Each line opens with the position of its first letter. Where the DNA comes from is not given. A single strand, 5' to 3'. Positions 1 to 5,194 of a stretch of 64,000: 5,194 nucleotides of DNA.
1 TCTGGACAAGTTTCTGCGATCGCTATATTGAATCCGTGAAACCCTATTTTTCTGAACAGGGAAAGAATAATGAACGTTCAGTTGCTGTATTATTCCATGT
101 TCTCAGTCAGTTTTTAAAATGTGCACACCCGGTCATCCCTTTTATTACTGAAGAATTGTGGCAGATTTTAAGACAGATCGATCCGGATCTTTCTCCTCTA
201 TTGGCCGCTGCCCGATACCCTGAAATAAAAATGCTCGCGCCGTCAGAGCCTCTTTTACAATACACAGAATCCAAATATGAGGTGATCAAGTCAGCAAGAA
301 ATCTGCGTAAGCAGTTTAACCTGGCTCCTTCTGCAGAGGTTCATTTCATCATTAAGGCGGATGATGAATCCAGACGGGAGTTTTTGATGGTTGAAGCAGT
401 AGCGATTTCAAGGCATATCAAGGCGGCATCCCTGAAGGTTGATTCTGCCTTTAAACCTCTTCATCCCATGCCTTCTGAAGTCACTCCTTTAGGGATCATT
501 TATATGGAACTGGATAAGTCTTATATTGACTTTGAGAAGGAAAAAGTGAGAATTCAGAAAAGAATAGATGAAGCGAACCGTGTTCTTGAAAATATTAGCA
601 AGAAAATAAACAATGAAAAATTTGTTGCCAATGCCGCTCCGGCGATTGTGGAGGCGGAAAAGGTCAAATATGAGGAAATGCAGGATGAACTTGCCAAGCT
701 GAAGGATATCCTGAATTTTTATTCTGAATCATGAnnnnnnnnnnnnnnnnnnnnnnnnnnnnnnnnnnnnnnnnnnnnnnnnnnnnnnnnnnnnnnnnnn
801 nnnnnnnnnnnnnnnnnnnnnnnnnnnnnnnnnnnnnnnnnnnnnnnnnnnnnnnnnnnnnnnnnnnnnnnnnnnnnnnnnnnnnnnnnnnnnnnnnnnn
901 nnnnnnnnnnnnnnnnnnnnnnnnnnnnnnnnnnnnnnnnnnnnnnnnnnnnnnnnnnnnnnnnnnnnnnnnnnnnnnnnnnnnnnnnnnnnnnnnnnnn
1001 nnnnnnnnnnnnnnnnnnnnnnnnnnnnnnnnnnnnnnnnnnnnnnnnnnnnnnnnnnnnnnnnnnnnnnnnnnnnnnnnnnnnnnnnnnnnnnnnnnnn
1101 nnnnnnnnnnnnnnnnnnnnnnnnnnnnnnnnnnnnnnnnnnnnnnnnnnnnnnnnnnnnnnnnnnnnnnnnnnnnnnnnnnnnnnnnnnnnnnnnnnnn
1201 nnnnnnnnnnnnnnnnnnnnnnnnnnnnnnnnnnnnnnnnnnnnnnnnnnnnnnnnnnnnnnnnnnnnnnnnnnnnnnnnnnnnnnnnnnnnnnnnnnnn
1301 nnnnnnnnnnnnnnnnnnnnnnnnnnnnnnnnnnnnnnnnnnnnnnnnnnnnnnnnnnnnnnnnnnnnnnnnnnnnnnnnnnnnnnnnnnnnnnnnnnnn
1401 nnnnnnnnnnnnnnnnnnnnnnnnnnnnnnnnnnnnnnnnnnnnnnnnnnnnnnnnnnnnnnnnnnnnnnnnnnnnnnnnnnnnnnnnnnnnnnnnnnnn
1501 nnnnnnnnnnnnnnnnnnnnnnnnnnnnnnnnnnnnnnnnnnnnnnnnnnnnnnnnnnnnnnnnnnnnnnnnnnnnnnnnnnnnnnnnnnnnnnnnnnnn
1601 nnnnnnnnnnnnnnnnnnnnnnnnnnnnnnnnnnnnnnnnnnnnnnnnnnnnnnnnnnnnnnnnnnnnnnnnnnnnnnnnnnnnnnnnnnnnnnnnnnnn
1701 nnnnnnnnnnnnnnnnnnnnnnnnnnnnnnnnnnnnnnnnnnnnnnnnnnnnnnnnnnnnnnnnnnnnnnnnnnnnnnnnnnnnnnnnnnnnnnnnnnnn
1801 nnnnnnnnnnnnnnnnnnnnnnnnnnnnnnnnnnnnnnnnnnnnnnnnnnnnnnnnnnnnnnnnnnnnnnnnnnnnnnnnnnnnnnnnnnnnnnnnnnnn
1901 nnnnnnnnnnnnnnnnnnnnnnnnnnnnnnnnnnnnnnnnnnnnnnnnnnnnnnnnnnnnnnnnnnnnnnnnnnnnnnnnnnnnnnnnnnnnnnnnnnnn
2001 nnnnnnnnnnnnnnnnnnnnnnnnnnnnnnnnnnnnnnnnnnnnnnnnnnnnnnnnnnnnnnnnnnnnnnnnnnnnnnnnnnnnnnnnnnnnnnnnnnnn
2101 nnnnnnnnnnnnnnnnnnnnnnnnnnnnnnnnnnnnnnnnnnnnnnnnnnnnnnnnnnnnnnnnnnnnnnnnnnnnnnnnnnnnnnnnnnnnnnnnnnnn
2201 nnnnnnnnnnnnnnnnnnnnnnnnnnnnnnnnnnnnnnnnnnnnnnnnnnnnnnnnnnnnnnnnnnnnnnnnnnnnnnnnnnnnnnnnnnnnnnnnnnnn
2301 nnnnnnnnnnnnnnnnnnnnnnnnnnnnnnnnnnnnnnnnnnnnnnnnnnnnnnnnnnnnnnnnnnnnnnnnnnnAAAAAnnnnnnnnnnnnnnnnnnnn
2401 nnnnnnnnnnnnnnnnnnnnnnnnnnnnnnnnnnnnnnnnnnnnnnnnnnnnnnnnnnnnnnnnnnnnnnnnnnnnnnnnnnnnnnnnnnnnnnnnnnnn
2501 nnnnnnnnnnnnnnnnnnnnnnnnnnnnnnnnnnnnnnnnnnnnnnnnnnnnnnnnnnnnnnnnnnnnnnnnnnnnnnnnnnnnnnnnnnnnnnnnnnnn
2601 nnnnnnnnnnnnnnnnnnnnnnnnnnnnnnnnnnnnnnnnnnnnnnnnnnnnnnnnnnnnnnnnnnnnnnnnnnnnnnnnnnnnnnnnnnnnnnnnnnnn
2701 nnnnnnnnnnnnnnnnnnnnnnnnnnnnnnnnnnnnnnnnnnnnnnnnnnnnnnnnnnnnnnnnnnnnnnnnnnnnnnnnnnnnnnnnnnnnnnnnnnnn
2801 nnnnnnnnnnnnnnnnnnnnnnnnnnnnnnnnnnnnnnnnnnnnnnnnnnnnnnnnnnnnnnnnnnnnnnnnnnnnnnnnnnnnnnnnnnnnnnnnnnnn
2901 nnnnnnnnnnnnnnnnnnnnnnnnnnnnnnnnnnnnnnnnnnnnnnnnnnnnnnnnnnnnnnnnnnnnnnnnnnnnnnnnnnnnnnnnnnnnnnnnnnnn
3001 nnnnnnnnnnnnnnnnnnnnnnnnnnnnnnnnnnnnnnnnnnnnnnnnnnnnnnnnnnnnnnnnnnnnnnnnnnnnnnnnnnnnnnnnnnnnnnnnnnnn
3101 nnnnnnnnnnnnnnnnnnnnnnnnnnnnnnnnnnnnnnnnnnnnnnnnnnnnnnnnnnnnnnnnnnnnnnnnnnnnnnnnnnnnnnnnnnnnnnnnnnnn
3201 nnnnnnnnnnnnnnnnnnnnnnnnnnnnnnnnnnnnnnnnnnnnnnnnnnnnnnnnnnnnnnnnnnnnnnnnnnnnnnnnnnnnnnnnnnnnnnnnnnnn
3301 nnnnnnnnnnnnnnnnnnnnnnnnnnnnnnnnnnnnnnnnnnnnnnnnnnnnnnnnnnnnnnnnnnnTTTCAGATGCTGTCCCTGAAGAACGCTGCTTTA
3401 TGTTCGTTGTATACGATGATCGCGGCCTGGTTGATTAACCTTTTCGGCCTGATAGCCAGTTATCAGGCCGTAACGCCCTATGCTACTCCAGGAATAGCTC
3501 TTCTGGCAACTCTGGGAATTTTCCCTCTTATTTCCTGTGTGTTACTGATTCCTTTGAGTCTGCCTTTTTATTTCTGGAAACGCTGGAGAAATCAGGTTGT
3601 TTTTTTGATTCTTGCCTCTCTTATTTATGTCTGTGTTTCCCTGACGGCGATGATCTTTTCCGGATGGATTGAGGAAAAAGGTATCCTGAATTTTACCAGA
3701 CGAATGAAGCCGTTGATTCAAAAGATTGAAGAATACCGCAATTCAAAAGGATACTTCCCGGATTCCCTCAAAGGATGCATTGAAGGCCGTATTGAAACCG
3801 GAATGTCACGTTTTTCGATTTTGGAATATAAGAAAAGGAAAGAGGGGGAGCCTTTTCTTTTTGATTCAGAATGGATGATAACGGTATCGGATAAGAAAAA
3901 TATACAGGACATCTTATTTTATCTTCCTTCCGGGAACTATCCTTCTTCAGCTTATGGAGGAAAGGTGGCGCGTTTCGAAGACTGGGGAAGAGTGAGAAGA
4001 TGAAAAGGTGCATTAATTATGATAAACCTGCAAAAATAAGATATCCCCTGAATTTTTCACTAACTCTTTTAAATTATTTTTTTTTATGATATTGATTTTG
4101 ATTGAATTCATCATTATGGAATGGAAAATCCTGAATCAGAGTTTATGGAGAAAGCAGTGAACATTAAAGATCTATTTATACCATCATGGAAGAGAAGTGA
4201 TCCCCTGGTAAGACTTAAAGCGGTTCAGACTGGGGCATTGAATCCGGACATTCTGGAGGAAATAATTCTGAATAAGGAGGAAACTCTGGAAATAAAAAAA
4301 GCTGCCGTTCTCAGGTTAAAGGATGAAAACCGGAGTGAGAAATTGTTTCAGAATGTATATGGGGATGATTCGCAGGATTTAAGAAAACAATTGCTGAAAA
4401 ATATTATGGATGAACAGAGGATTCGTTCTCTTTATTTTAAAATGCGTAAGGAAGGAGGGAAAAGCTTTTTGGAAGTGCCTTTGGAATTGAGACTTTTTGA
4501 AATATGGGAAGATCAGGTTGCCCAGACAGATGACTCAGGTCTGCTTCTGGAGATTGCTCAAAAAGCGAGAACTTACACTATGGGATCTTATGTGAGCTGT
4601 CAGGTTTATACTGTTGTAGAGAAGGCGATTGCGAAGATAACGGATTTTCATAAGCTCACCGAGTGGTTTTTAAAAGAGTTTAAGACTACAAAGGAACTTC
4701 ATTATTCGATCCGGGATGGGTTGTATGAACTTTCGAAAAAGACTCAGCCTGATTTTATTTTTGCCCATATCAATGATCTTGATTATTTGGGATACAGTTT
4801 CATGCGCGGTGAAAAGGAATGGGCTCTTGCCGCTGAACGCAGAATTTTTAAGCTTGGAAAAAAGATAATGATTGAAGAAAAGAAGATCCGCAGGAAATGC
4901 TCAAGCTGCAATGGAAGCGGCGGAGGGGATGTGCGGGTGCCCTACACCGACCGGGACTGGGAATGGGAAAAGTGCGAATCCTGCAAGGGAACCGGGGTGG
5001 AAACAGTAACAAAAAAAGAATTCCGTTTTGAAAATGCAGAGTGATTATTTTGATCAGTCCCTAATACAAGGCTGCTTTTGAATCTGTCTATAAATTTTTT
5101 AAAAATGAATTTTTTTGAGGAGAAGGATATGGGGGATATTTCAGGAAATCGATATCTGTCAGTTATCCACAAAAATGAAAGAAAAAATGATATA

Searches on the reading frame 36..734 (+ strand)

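Call 33: search_protein_families(library=pfam, proteins=[window:36-734:+], max_evalue=0.0001)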
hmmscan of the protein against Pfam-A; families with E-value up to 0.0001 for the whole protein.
window:36-734:+ (232 aa): 2 families
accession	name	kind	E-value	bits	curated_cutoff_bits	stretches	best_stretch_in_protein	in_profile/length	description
PF08264.19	Anticodon_1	-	1.9e-15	57.5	25.1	1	5-105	51-147/148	Anticodon-binding domain of tRNA ligase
PF10458.14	Val_tRNA-synt_C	-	3e-12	47.1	25.9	1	165-226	1-62/66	Valyl tRNA synthetase tRNA binding arm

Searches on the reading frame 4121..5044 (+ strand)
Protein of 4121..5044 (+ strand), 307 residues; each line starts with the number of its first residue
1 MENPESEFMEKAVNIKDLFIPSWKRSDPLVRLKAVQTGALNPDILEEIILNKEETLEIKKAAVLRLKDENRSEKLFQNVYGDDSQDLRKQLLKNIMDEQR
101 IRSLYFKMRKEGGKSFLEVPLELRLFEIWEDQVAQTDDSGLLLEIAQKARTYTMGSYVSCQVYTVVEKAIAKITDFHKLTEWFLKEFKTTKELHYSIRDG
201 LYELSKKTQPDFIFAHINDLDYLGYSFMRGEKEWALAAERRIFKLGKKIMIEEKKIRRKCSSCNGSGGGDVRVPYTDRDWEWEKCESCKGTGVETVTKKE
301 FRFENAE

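Call 21: search_protein_families(library=pfam, proteins=[window:4121-5044:+], max_evalue=0.001)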
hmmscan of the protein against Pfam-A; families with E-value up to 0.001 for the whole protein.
window:4121-5044:+ (307 aa): 0 families

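Call 44: search_protein_families(library=pfam, proteins=[window:4121-5044:+], max_evalue=0.01)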
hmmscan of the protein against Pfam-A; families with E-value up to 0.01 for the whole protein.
window:4121-5044:+ (307 aa): 2 families
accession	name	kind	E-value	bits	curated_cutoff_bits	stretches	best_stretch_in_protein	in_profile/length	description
PF01155.25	HypA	-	0.0018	18.8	28.9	1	234-305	48-109/112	Hydrogenase/urease nickel incorporation, metallochaperone, hypA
PF00684.25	DnaJ_CXXCXGXG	-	0.0063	17.2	32.7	0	260-298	1-31/65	DnaJ central domain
